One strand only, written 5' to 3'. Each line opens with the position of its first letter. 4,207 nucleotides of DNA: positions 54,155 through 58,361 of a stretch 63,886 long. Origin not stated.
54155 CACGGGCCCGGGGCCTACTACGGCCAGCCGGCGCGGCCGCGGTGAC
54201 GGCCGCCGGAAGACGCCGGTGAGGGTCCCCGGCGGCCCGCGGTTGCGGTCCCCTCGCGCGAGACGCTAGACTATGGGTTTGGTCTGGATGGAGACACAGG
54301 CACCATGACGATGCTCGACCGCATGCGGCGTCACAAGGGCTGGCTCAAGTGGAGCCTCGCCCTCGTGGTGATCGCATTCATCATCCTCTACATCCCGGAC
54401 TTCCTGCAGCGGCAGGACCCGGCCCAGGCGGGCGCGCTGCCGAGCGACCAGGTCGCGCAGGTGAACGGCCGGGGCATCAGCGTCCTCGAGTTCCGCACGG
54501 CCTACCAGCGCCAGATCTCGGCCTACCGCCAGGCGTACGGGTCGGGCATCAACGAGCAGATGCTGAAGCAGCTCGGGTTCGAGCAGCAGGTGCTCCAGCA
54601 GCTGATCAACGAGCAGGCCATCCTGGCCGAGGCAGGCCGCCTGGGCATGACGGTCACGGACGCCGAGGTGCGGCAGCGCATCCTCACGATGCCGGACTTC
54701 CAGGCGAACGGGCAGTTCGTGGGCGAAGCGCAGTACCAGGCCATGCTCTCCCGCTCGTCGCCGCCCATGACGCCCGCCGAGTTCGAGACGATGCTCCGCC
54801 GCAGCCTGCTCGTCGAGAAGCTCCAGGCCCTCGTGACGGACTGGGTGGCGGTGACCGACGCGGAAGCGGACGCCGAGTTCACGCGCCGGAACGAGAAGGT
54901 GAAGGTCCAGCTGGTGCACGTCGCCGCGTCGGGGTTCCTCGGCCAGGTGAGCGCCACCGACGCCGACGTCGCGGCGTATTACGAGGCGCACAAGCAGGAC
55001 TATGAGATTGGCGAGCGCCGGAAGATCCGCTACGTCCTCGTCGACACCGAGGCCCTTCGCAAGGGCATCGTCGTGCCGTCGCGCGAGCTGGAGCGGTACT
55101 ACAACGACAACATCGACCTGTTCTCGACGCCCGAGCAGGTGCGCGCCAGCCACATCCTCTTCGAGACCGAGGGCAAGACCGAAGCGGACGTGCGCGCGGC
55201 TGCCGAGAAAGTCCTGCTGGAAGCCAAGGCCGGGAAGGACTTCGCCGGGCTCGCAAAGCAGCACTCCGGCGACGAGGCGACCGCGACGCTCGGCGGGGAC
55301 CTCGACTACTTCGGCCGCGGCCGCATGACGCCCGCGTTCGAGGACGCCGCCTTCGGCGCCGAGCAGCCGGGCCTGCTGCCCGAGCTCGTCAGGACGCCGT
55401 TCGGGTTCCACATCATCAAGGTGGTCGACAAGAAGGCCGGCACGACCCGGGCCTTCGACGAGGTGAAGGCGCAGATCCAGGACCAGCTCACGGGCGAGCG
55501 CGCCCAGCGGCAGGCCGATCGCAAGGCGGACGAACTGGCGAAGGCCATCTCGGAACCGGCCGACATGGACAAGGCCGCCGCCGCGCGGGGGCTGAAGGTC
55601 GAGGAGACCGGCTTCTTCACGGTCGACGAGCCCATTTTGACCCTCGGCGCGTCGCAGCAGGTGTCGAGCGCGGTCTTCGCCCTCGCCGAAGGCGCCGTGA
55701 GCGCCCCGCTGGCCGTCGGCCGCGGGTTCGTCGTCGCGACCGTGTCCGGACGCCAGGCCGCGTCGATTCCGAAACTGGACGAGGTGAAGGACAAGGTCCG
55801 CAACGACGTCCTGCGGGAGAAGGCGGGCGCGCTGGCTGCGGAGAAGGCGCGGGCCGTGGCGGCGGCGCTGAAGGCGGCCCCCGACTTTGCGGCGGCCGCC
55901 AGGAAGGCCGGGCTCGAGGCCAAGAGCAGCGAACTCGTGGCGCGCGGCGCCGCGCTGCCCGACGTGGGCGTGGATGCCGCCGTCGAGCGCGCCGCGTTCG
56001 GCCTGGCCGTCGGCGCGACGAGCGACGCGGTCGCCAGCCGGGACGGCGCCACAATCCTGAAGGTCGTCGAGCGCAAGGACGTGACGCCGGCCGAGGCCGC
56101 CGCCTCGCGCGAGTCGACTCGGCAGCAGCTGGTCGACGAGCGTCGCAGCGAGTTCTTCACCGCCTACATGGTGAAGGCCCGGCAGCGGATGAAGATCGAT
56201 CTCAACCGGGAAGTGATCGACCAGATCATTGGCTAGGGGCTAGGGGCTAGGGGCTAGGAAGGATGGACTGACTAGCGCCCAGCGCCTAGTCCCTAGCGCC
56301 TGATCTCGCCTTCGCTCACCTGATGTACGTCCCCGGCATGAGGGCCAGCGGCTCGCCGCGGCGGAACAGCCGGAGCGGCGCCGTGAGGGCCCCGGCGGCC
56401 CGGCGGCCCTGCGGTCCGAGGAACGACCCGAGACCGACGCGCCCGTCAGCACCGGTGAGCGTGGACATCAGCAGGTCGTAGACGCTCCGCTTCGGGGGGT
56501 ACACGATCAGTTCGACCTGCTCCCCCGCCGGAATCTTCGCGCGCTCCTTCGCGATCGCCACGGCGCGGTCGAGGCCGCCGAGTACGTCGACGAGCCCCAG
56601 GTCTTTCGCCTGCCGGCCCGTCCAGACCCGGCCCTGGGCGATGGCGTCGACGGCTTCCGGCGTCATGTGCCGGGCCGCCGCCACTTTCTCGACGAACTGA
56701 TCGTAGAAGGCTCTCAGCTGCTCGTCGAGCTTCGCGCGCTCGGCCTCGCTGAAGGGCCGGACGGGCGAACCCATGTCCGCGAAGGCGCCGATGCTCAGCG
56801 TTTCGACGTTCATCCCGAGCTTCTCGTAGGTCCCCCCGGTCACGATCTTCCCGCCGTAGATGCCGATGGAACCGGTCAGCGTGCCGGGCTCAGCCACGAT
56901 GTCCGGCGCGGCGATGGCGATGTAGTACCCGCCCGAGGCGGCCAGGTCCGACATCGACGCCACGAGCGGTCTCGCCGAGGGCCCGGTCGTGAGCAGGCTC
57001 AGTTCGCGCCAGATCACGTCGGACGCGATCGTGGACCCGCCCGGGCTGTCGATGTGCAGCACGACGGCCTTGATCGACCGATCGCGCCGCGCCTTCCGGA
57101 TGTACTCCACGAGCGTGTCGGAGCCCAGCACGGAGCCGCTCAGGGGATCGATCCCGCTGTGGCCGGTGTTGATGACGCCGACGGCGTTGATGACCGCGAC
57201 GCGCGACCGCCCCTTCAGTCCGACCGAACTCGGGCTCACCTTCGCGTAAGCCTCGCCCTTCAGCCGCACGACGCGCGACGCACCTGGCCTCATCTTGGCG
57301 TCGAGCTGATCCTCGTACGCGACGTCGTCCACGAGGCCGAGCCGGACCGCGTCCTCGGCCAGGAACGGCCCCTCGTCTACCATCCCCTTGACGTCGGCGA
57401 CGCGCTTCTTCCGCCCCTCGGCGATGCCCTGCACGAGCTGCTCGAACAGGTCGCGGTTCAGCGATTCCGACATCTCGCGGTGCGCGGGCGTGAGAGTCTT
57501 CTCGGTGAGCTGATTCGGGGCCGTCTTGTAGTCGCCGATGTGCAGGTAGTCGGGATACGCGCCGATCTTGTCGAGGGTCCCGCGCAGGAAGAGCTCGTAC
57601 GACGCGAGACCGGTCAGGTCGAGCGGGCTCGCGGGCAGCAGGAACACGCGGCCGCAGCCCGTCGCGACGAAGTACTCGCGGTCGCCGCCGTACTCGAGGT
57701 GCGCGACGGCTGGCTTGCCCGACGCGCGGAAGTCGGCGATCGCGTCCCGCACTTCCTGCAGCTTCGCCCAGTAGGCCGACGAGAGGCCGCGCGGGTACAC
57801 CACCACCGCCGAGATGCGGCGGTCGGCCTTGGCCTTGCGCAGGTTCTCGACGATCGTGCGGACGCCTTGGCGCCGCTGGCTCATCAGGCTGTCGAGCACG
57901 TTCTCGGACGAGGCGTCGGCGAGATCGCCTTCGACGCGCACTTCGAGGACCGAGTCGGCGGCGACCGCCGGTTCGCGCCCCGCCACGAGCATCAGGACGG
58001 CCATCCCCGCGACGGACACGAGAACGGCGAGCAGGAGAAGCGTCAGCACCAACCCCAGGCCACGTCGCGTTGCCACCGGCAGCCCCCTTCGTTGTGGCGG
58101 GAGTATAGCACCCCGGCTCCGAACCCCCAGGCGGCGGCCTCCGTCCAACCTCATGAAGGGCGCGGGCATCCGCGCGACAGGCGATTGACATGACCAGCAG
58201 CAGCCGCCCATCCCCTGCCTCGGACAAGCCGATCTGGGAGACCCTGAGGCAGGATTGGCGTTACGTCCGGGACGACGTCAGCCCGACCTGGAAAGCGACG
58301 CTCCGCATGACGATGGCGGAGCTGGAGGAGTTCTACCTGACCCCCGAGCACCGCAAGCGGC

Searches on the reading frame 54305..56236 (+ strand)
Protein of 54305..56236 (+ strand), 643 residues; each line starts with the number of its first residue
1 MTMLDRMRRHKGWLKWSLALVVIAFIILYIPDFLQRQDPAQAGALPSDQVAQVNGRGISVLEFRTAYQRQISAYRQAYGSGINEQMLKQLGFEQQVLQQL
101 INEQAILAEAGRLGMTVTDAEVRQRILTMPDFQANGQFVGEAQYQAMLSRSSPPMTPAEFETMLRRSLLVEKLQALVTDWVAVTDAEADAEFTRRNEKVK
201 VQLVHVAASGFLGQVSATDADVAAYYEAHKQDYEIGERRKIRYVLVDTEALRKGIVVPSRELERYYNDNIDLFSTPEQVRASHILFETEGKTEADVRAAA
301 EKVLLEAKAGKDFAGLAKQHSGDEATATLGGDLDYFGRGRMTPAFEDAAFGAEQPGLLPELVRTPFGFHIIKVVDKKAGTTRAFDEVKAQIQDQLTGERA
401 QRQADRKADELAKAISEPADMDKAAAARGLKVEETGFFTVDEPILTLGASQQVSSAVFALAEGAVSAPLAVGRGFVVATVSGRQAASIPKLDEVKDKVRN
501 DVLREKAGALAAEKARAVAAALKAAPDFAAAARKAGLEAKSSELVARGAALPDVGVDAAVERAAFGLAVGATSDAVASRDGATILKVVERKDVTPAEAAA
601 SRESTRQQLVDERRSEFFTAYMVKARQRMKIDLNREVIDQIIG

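Call 12: search_protein_families(library=pfam, proteins=[window:54305-56236:+])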
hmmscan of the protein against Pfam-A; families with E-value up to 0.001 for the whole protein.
window:54305-56236:+ (643 aa): 5 families
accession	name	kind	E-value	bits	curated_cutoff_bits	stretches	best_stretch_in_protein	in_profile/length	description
PF13624.11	SurA_N_3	-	1.2e-40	139.4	27.2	1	3-174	1-162/162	SurA-like N-terminal domain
PF13145.12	Rotamase_2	-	1.3e-39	136.2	27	3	257-388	1-120/121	PPIC-type PPIASE domain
PF13616.12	Rotamase_3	-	6.8e-35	120.6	22.5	1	275-377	12-116/116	PPIC-type PPIASE domain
PF00639.27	Rotamase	-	1e-30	107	21.7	1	283-374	1-96/97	PPIC-type PPIASE domain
PF13623.11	SurA_N_2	-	1.3e-27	96.9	28.5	1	4-146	1-143/145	SurA-like N-terminal domain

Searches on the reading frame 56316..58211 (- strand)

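Call 12: search_protein_families(library=pfam, proteins=[window:56316-58211:-])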
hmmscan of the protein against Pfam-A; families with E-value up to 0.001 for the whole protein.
window:56316-58211:- (631 aa): 2 families
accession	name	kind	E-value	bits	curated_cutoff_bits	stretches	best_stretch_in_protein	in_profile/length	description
PF01343.23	Peptidase_S49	-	6.1e-65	218.3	24.9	2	413-560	6-153/154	Peptidase family S49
PF25145.1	NfeD1b_N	-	0.00024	21.2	40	1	373-451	21-97/189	NfeD1b, N-terminal domain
